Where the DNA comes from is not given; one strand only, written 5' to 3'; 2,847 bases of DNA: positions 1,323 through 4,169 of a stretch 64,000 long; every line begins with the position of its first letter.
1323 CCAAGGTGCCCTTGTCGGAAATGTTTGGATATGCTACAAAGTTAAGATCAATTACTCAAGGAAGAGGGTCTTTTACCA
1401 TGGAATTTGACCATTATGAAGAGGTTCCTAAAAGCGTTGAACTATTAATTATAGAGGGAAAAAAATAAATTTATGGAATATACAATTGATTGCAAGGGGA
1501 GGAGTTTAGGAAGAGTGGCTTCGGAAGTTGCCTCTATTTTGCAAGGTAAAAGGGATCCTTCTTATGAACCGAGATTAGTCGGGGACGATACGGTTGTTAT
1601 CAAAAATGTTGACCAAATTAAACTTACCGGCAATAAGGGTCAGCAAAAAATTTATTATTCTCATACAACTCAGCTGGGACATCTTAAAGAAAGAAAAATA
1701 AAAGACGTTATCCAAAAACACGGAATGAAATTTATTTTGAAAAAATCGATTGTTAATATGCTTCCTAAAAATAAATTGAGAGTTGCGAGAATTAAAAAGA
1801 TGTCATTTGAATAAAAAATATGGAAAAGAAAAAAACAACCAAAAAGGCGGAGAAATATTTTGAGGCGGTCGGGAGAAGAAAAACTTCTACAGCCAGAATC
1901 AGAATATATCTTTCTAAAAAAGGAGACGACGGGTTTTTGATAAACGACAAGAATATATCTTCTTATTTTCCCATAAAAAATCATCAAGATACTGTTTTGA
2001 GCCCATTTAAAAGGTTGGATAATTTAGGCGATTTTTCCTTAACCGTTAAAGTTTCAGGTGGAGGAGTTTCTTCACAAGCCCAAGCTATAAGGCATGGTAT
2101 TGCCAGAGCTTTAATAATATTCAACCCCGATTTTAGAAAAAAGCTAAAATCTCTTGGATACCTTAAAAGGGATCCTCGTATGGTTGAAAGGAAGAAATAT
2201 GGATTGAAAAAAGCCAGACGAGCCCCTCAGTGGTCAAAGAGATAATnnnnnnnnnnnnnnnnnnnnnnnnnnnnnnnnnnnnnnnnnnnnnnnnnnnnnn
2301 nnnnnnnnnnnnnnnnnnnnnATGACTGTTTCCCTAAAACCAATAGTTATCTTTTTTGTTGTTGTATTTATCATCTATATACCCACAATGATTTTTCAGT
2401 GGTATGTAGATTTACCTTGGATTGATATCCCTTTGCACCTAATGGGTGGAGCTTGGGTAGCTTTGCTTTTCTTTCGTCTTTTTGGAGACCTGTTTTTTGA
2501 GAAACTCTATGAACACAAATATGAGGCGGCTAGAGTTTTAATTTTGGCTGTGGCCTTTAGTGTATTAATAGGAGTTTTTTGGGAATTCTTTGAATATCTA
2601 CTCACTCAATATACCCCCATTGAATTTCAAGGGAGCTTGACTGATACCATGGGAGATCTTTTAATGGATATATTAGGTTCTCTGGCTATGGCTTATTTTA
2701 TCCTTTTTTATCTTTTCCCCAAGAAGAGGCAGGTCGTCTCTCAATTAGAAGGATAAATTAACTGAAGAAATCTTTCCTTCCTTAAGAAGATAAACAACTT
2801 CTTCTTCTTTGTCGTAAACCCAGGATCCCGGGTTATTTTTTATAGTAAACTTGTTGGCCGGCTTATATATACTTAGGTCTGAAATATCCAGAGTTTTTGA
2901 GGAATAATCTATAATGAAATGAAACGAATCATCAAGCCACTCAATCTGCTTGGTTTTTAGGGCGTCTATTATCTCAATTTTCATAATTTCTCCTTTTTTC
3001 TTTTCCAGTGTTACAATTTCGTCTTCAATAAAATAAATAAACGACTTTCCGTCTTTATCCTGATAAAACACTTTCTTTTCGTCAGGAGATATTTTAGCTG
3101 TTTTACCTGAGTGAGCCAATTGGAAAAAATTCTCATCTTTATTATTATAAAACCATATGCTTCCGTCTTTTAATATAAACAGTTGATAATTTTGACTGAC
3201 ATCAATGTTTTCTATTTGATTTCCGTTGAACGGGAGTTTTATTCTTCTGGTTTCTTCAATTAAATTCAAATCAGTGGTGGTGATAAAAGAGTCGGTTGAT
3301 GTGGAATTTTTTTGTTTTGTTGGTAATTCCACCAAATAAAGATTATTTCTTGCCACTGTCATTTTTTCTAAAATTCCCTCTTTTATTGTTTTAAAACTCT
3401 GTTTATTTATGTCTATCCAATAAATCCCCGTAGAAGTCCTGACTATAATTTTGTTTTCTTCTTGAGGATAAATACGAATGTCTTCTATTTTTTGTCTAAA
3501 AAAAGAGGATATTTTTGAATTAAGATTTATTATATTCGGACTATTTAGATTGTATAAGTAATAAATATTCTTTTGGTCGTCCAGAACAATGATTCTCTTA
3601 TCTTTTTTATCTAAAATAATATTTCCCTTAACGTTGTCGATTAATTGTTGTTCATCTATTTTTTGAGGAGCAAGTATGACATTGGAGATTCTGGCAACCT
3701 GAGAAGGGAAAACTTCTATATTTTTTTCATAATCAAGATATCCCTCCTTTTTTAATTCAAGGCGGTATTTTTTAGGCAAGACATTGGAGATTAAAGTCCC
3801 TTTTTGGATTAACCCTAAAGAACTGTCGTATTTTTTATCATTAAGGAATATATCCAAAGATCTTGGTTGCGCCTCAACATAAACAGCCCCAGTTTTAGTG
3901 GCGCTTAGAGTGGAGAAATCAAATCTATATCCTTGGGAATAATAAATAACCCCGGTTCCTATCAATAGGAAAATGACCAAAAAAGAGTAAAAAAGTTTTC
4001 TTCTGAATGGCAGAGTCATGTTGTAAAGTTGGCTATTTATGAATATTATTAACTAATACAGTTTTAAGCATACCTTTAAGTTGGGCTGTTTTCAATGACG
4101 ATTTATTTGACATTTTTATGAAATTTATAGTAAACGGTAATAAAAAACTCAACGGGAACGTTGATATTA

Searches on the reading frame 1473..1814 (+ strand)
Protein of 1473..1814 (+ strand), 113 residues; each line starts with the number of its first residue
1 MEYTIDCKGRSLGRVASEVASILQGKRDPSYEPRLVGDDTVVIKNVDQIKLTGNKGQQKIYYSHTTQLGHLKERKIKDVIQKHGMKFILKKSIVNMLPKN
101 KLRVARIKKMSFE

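Call 63: find_encoding_contigs(protein=window:1473-1814:+, flank=10000, max_places=2)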
Protein window:1473-1814:+ (113 aa): 4 contigs read that carry it; 2 places shown.
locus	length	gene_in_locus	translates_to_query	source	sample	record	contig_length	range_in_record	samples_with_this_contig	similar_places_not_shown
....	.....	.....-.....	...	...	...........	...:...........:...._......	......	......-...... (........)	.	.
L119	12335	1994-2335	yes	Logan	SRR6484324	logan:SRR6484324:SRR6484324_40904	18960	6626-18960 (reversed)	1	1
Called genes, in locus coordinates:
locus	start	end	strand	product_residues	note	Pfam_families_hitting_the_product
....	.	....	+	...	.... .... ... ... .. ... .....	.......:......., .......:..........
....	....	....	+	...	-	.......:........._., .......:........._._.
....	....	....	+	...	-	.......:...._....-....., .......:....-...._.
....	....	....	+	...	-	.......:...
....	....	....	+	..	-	-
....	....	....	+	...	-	-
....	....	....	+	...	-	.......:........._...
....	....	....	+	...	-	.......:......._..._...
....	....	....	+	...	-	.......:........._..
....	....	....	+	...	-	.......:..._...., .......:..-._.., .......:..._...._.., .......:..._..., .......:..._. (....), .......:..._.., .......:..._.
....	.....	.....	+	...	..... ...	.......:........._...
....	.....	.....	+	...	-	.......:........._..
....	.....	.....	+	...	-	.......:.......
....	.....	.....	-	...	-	-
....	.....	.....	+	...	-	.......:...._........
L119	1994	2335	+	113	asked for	PF00572:Ribosomal_L13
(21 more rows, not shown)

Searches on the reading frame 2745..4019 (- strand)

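Call 55: search_protein_families(library=pfam, proteins=[window:2745-4019:-], max_evalue=0.001)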
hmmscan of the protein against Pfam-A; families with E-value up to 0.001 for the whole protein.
window:2745-4019:- (424 aa): 2 families
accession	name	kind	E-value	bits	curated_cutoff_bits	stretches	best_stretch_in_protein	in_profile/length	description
PF08308.17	PEGA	-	0.0001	22.6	20.8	1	77-112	29-64/71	PEGA domain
PF10214.15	Rrn6_beta-prop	-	0.00087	18.4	23.1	0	84-208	191-295/375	Rrn6, beta-propeller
